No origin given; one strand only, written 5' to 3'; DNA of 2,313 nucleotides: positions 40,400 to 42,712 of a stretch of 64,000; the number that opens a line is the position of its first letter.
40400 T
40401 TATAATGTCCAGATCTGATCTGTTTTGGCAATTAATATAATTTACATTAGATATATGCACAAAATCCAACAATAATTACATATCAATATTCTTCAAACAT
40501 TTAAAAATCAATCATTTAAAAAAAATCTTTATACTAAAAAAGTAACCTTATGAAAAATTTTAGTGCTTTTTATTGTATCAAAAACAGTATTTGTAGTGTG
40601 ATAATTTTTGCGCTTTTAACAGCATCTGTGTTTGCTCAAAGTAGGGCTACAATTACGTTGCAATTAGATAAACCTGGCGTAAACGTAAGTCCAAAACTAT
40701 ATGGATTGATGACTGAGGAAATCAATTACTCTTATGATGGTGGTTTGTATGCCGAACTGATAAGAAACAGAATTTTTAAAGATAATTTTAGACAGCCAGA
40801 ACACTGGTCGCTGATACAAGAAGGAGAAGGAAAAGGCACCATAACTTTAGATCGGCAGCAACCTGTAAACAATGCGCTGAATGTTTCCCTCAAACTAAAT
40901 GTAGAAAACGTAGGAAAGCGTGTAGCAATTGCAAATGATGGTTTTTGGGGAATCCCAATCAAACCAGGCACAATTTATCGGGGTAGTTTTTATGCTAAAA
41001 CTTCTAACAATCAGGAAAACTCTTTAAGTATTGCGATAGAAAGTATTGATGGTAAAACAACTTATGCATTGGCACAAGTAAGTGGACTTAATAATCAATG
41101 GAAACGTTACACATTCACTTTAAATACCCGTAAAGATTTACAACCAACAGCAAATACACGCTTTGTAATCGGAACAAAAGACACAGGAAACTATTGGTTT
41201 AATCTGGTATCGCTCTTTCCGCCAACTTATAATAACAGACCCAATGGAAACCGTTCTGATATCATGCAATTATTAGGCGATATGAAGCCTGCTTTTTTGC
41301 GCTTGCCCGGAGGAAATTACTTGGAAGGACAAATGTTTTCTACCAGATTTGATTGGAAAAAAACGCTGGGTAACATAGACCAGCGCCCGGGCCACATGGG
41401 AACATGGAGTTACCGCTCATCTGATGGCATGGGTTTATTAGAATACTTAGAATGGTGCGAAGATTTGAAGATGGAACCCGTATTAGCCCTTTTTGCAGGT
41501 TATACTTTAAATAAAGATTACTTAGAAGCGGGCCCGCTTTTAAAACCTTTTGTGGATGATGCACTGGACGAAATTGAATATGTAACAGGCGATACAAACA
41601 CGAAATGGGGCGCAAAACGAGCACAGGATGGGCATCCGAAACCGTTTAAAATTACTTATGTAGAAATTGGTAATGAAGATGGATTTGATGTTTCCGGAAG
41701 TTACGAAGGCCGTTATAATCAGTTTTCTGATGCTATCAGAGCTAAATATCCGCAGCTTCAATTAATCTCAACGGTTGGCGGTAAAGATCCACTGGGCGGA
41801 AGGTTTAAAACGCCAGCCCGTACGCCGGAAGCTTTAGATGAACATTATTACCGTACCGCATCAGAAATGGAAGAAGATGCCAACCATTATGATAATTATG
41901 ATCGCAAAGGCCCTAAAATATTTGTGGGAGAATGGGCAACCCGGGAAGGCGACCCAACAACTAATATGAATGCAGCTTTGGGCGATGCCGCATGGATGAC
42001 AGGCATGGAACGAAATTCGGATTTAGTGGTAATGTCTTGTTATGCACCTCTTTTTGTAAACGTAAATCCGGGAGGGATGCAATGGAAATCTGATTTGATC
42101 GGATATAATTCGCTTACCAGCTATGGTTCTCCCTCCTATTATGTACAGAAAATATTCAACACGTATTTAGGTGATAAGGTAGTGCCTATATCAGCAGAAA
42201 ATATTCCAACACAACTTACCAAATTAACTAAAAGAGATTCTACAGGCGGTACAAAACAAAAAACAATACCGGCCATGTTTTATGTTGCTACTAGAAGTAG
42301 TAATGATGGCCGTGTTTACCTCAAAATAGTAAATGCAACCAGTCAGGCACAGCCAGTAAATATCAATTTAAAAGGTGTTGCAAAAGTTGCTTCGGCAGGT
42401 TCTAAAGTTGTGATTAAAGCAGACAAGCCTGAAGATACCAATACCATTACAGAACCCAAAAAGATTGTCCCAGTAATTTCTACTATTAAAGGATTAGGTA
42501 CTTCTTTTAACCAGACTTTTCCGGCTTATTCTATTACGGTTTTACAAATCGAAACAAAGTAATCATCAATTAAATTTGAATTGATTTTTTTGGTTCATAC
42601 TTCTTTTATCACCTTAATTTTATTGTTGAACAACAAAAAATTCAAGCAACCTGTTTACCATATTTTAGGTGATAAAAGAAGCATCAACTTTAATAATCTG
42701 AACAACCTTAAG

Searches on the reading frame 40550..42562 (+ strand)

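Call 86: search_protein_families(library=pfam, proteins=[window:40550-42562:+], max_evalue=0.001)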
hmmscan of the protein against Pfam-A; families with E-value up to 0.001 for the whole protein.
window:40550-42562:+ (670 aa): 3 families
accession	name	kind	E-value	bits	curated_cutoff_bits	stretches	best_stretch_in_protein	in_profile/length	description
PF22848.2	ASD1_dom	-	1.4e-36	126.7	22.2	1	240-463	1-239/239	Alpha-L-arabinofuranosidase 1 domain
PF06964.18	Alpha-L-AF_C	-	1.3e-30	107.2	27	1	460-661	1-165/165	Alpha-L-arabinofuranosidase C-terminal domain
PF02018.23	CBM_4_9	-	4.3e-07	30.8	25.9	1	73-196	6-121/136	Carbohydrate binding domain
